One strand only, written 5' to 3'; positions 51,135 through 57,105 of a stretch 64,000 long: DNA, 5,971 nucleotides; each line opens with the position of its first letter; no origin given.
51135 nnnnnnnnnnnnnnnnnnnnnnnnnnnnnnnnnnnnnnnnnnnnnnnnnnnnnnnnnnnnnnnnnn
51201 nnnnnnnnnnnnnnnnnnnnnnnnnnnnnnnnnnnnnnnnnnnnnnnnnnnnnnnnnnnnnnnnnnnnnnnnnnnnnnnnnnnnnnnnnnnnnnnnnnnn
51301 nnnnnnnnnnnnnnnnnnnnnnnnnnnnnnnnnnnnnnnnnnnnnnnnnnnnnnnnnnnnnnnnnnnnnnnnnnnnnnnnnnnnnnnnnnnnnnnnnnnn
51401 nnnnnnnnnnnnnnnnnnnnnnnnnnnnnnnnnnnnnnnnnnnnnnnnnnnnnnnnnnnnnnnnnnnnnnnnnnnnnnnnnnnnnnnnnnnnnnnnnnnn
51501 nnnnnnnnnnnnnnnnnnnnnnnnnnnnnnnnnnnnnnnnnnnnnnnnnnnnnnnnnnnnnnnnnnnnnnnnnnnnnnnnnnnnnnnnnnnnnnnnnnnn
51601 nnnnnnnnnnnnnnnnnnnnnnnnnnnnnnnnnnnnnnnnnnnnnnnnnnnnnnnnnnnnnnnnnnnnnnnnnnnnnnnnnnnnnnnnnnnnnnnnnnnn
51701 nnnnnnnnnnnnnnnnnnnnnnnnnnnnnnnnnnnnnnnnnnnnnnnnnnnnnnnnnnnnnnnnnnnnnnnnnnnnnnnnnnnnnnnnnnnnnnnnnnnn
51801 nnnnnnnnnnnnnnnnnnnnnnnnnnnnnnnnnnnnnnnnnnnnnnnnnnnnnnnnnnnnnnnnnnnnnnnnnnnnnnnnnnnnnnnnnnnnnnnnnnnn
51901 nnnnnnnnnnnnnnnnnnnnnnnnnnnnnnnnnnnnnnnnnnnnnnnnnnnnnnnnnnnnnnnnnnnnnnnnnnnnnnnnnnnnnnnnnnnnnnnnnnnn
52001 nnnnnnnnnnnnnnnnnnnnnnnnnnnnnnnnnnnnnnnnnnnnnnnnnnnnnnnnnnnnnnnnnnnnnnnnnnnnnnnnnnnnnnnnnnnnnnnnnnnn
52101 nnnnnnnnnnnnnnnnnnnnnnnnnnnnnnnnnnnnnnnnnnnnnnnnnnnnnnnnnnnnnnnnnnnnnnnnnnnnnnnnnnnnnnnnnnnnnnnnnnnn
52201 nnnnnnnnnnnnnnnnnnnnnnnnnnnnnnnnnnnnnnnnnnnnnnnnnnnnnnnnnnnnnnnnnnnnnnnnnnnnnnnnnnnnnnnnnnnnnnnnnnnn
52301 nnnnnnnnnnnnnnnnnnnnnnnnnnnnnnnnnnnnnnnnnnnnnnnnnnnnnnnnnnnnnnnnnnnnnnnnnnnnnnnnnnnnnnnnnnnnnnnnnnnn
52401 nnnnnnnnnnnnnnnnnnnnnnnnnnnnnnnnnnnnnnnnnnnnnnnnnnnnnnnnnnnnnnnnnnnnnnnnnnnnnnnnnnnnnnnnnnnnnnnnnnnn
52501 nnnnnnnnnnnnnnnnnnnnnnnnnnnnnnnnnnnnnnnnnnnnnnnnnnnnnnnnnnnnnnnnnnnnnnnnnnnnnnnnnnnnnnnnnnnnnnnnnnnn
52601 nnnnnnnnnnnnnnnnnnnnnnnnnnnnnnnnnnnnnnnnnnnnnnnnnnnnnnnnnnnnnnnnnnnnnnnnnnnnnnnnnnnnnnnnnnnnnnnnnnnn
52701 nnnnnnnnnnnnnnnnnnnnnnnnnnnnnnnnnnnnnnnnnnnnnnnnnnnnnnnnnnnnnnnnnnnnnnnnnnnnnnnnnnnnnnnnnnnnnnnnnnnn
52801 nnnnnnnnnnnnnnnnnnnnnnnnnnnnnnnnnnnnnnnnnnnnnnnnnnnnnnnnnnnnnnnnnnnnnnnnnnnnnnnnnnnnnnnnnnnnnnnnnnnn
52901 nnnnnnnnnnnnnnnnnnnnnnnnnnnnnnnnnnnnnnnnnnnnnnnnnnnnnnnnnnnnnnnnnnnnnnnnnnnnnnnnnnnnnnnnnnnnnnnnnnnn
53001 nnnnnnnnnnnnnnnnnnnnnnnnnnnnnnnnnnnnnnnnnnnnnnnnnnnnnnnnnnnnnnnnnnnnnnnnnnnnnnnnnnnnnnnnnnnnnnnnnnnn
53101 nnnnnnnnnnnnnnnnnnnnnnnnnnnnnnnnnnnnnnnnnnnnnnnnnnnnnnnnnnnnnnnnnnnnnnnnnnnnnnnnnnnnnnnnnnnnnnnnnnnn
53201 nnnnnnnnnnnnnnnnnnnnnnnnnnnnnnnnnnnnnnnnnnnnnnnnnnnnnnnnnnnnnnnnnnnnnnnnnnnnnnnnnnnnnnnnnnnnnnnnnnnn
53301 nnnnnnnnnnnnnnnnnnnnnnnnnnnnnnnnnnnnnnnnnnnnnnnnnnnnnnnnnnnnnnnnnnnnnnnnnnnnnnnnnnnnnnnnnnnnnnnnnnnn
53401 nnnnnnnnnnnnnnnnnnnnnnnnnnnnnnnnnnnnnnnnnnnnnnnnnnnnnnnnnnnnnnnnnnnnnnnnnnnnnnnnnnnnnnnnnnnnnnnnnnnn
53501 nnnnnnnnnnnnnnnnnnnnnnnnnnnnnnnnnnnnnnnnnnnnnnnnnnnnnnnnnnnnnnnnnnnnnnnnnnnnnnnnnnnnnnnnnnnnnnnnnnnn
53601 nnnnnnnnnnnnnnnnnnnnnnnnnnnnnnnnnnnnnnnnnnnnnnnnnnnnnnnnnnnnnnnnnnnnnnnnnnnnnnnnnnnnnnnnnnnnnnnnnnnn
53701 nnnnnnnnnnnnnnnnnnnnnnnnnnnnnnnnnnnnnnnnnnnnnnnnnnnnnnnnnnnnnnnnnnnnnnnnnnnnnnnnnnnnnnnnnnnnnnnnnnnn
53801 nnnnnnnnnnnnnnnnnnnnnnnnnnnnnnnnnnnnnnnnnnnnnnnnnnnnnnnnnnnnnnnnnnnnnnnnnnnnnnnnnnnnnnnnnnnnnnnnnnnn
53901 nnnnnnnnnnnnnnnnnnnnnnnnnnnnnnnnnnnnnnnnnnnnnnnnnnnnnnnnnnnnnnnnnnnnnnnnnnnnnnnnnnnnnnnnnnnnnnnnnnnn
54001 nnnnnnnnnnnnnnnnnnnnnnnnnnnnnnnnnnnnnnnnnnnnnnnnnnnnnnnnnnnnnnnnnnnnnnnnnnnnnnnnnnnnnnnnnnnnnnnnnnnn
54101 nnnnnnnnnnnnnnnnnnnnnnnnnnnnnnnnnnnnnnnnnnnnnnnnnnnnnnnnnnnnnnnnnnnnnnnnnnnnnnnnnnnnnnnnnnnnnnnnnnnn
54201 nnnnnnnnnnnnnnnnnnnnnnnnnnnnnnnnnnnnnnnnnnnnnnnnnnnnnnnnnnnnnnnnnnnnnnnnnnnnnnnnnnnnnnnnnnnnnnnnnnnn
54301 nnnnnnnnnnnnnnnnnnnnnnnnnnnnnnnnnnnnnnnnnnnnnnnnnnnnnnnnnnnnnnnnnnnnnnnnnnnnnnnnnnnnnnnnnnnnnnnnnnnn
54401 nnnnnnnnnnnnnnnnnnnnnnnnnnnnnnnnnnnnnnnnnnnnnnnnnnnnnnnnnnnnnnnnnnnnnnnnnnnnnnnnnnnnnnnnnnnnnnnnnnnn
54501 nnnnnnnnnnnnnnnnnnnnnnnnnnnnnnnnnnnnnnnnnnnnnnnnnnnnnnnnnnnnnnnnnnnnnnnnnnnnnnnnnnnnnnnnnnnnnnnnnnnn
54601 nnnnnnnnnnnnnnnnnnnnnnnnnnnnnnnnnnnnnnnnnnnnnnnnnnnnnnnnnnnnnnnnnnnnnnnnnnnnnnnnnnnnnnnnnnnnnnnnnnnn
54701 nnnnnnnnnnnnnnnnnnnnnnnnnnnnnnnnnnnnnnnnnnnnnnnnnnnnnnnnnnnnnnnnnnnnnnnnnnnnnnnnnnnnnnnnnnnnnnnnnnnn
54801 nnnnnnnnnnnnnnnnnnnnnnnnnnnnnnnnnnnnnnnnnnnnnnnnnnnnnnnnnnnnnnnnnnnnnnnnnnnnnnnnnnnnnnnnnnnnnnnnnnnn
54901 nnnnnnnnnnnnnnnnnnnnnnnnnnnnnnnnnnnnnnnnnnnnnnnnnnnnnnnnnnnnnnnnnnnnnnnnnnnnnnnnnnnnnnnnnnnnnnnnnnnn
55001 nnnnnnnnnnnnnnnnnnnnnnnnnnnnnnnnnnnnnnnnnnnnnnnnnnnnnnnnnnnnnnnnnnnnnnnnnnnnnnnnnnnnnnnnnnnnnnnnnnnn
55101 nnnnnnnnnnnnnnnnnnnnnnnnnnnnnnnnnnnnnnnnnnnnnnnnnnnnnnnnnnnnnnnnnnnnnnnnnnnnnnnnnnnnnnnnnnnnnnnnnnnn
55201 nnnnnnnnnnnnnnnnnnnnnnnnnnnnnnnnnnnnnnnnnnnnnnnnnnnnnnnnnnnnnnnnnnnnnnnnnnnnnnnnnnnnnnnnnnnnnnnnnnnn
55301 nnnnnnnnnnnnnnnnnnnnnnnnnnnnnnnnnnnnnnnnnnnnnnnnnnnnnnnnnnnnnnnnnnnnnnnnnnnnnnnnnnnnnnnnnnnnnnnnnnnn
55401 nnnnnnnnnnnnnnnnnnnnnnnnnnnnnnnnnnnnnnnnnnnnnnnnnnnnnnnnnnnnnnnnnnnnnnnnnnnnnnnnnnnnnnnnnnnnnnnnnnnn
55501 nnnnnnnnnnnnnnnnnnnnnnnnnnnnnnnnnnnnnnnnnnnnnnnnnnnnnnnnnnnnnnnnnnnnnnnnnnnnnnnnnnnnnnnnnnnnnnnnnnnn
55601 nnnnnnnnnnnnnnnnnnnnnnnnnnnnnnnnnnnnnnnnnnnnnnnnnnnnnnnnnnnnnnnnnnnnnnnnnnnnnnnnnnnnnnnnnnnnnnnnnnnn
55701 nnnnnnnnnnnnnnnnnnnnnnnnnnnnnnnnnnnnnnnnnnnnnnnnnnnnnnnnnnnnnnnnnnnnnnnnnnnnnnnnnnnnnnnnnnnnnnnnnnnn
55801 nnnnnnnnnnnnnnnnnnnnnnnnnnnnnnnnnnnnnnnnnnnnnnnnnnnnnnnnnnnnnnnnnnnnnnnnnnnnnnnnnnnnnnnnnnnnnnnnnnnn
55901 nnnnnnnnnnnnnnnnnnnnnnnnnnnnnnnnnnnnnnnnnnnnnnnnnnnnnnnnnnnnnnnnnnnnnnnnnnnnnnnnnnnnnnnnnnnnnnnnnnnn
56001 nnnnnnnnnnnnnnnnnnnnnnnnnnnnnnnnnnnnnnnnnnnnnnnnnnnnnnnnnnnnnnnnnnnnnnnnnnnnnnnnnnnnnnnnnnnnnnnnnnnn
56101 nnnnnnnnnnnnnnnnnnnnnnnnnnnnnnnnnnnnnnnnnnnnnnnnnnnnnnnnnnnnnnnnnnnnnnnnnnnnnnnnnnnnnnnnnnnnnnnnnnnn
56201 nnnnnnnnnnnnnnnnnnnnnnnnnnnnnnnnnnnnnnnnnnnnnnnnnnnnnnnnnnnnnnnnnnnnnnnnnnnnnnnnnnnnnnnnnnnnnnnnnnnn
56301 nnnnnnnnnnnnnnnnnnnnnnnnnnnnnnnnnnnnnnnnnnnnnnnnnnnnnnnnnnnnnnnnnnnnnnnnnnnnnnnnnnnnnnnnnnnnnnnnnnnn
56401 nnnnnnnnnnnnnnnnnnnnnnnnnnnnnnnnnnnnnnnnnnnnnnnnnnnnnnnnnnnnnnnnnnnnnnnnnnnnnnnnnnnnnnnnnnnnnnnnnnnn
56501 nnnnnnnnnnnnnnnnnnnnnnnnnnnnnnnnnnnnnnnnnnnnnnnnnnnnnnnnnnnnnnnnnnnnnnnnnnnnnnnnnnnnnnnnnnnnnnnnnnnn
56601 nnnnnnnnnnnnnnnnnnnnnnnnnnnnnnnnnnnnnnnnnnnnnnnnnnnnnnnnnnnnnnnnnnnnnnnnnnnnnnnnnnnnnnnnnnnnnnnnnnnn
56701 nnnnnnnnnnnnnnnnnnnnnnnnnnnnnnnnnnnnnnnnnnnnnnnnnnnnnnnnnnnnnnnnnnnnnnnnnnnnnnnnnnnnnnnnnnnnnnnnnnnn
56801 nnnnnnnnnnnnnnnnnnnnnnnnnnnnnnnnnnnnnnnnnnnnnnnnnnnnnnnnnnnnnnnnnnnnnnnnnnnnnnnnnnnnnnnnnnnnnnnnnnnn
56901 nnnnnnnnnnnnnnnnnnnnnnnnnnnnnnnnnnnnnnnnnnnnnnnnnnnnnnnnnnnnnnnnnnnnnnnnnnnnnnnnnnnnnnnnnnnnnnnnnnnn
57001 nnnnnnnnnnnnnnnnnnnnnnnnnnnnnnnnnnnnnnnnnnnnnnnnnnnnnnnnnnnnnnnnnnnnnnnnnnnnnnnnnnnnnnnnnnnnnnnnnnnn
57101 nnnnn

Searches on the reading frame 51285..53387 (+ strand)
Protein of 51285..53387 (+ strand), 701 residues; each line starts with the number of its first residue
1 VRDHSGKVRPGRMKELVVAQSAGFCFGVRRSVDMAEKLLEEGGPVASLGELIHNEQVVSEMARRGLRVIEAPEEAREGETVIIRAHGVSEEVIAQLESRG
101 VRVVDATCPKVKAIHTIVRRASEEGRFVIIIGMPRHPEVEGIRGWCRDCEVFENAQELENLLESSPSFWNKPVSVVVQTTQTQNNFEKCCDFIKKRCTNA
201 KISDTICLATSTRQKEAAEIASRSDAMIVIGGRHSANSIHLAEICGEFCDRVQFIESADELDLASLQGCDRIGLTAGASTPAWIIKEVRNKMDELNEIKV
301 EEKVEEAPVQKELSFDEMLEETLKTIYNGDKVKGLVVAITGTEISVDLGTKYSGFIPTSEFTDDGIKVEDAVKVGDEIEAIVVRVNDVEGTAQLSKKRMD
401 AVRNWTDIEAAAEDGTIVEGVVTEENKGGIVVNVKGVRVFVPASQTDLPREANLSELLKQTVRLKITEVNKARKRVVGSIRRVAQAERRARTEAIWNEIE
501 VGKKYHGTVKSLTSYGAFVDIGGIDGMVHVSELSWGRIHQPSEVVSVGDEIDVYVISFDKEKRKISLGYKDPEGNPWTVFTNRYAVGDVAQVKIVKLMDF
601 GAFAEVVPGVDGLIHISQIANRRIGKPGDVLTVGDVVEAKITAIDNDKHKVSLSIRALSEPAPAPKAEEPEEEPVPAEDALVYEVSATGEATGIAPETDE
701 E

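Call 74: search_protein_families(library=pfam, proteins=[window:51285-53387:+], max_evalue=0.00001)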
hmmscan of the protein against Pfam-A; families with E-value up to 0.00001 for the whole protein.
window:51285-53387:+ (701 aa): 4 families
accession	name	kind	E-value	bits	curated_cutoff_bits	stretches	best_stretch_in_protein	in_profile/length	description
PF02401.23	LYTB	-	1.8e-93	313.1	24.5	1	17-292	2-266/267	LytB protein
PF00575.29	S1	-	3.1e-61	204.1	22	4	499-570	2-74/74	S1 RNA binding domain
PF23459.1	S1_RRP5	-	9.5e-10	39.4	27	0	502-567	4-70/72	RRP5 S1 domain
PF21710.3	Spt6_S1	-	1e-06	29.4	27.5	0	586-656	16-87/91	Spt6, S1/OB domain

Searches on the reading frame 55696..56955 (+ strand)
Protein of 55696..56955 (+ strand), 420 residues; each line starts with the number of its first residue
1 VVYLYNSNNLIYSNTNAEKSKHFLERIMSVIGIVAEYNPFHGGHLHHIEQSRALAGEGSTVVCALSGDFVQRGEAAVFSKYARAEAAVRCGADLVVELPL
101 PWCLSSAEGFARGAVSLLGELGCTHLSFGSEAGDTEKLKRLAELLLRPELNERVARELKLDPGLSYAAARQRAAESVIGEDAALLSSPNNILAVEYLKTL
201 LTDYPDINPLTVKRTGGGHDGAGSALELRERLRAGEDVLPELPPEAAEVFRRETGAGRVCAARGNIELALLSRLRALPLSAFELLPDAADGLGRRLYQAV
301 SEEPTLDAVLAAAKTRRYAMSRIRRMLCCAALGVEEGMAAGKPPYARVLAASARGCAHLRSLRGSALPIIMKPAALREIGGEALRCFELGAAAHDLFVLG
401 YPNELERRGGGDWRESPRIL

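Call 74: search_protein_families(library=pfam, proteins=[window:55696-56955:+], max_evalue=0.00001)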
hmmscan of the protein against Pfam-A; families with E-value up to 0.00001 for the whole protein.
window:55696-56955:+ (420 aa): 1 family
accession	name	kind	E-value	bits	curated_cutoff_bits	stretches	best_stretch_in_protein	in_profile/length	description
PF05636.17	HIGH_NTase1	-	3.8e-95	320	27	1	28-405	1-394/402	HIGH Nucleotidyl Transferase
